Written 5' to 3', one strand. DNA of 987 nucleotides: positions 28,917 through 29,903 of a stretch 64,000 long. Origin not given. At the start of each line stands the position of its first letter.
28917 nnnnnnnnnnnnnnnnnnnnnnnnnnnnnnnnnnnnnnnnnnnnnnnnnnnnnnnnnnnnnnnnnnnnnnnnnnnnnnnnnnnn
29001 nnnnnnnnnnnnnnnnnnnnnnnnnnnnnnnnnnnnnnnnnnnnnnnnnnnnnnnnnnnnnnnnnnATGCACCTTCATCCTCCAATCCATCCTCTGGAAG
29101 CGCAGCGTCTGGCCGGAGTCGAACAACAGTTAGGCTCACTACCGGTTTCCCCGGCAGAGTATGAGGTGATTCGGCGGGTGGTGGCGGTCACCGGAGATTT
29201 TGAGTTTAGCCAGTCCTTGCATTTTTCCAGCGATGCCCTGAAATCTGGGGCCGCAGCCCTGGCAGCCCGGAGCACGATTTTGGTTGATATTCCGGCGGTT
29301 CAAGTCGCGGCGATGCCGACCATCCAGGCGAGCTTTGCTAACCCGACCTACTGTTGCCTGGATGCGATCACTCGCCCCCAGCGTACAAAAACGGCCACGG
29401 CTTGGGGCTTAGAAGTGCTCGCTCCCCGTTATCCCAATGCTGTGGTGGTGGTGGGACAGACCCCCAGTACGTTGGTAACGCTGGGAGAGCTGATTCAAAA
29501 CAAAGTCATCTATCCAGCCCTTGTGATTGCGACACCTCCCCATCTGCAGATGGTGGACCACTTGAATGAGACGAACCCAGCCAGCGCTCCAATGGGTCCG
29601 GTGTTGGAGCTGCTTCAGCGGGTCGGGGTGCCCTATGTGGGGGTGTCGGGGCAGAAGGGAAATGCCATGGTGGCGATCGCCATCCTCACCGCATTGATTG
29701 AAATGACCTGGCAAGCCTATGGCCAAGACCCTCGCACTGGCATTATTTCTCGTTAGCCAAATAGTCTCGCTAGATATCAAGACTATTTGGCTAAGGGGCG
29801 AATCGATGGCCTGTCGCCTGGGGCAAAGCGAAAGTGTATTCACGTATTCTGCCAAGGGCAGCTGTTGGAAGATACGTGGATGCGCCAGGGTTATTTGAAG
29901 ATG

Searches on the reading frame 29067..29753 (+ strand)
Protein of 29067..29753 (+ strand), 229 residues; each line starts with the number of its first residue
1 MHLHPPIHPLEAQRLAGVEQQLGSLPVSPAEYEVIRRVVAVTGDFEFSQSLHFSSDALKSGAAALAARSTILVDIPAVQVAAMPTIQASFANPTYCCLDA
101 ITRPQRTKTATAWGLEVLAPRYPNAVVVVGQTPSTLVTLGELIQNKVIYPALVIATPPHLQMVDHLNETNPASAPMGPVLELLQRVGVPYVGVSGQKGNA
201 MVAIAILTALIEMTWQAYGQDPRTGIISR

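Call 12: find_homologous_proteins(query=window:29067-29753:+, max_evalue=1e-20)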
Query window:29067-29753:+ (229 aa): 465 proteins with E <= 1e-20 among 4157 candidates; the best 120 are listed.
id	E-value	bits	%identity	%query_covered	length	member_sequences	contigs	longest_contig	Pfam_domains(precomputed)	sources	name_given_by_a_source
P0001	9.9e-143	491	100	100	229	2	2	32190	PF02570.21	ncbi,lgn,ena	-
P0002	6.8e-91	322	70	99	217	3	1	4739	PF02570.21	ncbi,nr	ncbi:MAG: precorrin-8X methylmutase [Synechococcales cyanobacterium RU_4_20]|nr:precorrin-8X methylm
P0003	4.5e-89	316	69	97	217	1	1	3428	PF02570.21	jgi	jgi:precorrin-8X/cobalt-precorrin-8 methylmutase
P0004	2.4e-66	242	56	94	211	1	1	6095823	PF02570.21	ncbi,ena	-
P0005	1.7e-58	216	50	96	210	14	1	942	PF02570.21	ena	-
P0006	2.0e-58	216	50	93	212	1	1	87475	PF02570.21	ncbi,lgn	-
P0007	3.8e-57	212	50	93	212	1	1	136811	PF02570.21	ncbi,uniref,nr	ncbi:precorrin-8X methylmutase [Leptolyngbya sp. FACHB-261]|uniref:precorrin-8X methylmutase n=1 Tax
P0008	5.3e-57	211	50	93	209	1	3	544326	PF02570.21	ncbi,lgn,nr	ncbi:MAG: precorrin-8X methylmutase [Oscillatoriaceae bacterium SKW80]|nr:precorrin-8X methylmutase 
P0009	9.4e-57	210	48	95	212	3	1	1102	PF02570.21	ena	-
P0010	9.6e-57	210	49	93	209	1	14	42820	PF02570.21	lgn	-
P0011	1.7e-56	209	50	93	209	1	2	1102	PF02570.21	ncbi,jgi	jgi:precorrin-8X/cobalt-precorrin-8 methylmutase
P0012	1.7e-56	209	49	93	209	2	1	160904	PF02570.21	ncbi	ncbi:MAG: precorrin-8X methylmutase [Elainellaceae cyanobacterium]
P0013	1.8e-56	209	50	94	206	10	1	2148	PF02570.21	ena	-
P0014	2.1e-56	209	50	92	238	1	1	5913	PF02570.21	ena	-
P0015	2.2e-56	209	48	95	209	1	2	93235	PF02570.21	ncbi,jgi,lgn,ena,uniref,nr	ncbi:MAG: precorrin-8X methylmutase [Pegethrix bostrychoides GSE-TBD4-15B]|jgi:precorrin-8X/cobalt-p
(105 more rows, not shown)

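Call 13: find_encoding_contigs(protein=P0001, flank=6000, max_places=6)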
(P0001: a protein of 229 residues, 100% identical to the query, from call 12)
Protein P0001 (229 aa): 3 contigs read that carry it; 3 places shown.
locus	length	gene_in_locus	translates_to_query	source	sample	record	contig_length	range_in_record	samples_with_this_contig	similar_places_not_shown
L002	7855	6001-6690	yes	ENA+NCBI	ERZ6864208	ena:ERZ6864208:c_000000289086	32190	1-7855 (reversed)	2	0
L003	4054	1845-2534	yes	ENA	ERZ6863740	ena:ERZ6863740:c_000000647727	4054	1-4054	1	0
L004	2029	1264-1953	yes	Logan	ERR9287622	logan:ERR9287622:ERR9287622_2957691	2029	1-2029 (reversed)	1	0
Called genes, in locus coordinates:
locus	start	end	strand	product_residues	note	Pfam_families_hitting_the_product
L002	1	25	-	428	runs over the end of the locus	PF01098:FTSW_RODA_SPOVE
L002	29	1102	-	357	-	PF01883:FeS_assembly_P, PF00142:Fer4_NifH (faint), PF02374:ArsA_ATPase (weak), PF09140:MipZ (weak), PF10609:ParA, PF13614:AAA_31, PF01656:CbiA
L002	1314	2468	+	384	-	PF01218:Coprogen_oxidas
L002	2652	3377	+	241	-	PF00702:Hydrolase, PF13419:HAD_2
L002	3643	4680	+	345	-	PF01073:3Beta_HSD, PF01370:Epimerase, PF02719:Polysacc_synt_2, PF04321:RmlD_sub_bind, PF05368:NmrA, PF07993:NAD_binding_4 (weak), PF13460:NAD_binding_10, PF16363:GDP_Man_Dehyd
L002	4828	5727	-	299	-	PF01145:Band_7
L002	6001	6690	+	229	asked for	PF02570:CbiC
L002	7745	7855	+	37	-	?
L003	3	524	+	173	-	?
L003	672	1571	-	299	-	PF01145:Band_7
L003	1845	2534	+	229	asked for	PF02570:CbiC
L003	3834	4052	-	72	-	?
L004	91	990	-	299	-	PF01145:Band_7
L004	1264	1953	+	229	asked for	PF02570:CbiC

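Call 14: find_encoding_contigs(protein=P0002, flank=6000, max_places=4)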
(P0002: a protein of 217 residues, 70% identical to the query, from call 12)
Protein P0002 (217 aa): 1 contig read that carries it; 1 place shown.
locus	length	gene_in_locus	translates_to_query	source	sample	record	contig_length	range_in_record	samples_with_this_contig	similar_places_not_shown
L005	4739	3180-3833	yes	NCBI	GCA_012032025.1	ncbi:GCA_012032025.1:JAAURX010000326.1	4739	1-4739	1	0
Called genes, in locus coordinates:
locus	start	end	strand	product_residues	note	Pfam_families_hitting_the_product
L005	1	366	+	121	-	PF00702:Hydrolase, PF13419:HAD_2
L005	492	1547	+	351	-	PF01073:3Beta_HSD, PF01370:Epimerase, PF02719:Polysacc_synt_2, PF04321:RmlD_sub_bind, PF05368:NmrA, PF07993:NAD_binding_4 (faint), PF13460:NAD_binding_10 (weak), PF16363:GDP_Man_Dehyd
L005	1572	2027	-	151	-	PF01878:EVE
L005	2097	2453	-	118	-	-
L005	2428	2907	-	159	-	PF01145:Band_7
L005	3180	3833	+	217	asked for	PF02570:CbiC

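Call 15: find_encoding_contigs(protein=P0004, flank=6000, max_places=4)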
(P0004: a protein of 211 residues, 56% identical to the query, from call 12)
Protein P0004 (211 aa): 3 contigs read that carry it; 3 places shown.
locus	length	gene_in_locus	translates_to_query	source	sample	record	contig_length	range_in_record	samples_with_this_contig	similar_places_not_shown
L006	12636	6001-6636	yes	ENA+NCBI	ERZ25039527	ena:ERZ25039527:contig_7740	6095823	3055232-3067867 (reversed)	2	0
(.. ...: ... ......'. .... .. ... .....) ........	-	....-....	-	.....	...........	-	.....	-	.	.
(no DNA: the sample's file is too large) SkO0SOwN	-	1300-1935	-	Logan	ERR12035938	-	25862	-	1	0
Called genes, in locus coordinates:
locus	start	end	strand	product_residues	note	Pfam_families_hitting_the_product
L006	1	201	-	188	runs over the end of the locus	PF05685:Uma2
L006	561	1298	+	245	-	PF00702:Hydrolase, PF13419:HAD_2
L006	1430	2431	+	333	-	PF01073:3Beta_HSD, PF01370:Epimerase, PF02719:Polysacc_synt_2, PF04321:RmlD_sub_bind, PF05368:NmrA, PF13460:NAD_binding_10, PF16363:GDP_Man_Dehyd, PF07993:NAD_binding_4 (weak)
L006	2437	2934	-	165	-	PF01878:EVE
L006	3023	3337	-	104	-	PF01797:Y1_Tnp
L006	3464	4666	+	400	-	PF12323:HTH_OrfB_IS605, PF01385:OrfB_IS605, PF07282:Cas12f1-like_TNB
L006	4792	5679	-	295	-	PF01145:Band_7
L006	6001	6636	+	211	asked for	PF02570:CbiC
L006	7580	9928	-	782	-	-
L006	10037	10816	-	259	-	PF01259:SAICAR_synt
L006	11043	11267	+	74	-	PF23856:DUF7219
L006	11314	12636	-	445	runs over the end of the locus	PF07719:TPR_2 (faint), PF13424:TPR_12 (faint), PF00515:TPR_1 (faint), PF17874:TPR_MalT (weak)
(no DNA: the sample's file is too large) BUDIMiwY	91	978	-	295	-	PF01145:Band_7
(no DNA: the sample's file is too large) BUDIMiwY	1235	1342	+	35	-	-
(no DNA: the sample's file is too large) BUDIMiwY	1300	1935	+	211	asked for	PF02570:CbiC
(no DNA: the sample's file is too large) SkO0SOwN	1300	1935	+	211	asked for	PF02570:CbiC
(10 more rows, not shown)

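Call 33: find_encoding_contigs(protein=P0003, flank=4000, max_places=4)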
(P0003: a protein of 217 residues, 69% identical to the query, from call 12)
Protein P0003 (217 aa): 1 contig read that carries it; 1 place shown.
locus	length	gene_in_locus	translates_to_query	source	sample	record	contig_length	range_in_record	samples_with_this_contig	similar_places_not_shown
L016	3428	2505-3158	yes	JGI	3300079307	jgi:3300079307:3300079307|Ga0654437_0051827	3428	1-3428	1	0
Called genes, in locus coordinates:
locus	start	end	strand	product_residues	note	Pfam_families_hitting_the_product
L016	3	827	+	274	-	?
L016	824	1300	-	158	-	PF01878:EVE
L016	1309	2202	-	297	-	PF01145:Band_7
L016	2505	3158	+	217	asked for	PF02570:CbiC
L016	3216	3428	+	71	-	?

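Call 71: find_encoding_contigs(protein=P0006, flank=5000, max_places=2)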
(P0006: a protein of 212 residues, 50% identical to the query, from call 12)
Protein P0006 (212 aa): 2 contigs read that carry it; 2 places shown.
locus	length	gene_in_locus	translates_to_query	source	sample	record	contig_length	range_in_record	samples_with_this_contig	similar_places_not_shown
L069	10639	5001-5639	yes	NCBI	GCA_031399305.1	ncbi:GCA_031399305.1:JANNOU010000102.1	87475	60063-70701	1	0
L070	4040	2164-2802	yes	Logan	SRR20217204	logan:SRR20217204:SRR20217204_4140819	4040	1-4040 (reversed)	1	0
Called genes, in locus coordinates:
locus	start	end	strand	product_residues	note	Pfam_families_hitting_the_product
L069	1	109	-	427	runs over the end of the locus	PF27130:Sll1247_N, PF27138:Sll1247_C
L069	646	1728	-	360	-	PF01116:F_bP_aldolase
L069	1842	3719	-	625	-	PF06480:FtsH_ext, PF00004:AAA, PF17862:AAA_lid_3, PF01434:Peptidase_M41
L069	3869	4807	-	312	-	PF00561:Abhydrolase_1, PF12146:Hydrolase_4, PF12697:Abhydrolase_6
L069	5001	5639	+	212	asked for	PF02570:CbiC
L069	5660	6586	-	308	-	PF25539:Bestrophin_2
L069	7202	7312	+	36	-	-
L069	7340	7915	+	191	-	PF05685:Uma2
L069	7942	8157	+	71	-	-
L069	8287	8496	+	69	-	-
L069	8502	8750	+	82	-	PF01909:NTP_transf_2, PF18765:Polbeta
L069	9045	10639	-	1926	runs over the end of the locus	PF13205:Big_5 (weak), PF11974:bMG3, PF01835:MG2, PF17972:bMG5 (weak), PF07703:A2M_BRD, PF00207:A2M, PF17973:bMG10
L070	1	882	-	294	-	?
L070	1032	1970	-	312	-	PF00561:Abhydrolase_1, PF12146:Hydrolase_4, PF12697:Abhydrolase_6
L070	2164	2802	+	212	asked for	PF02570:CbiC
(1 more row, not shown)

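Call 72: find_encoding_contigs(protein=P0007, flank=5000, max_places=2)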
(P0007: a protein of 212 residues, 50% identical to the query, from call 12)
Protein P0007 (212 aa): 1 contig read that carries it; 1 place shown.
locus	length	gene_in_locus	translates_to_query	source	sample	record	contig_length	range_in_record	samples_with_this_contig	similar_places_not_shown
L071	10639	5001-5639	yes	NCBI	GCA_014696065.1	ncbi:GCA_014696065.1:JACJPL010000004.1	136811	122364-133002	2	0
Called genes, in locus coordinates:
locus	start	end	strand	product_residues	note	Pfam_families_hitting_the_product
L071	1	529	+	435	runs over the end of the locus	PF04932:Wzy_C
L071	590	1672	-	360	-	PF01116:F_bP_aldolase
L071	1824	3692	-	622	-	PF06480:FtsH_ext, PF00004:AAA, PF07728:AAA_5 (faint), PF17862:AAA_lid_3, PF01434:Peptidase_M41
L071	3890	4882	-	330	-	PF02230:Abhydrolase_2 (faint), PF00561:Abhydrolase_1, PF12146:Hydrolase_4, PF12697:Abhydrolase_6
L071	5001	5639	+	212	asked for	PF02570:CbiC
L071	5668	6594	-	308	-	PF25539:Bestrophin_2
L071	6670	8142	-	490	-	PF07690:MFS_1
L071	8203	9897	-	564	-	PF00890:FAD_binding_2 (faint), PF01134:GIDA (faint), PF01266:DAO, PF01494:FAD_binding_3 (faint), PF01593:Amino_oxidase, PF01946:Thi4 (weak), PF12831:FAD_oxidored (weak), PF13450:NAD_binding_8, +1 more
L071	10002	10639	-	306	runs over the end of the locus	PF00106:adh_short, PF08659:KR, PF13561:adh_short_C2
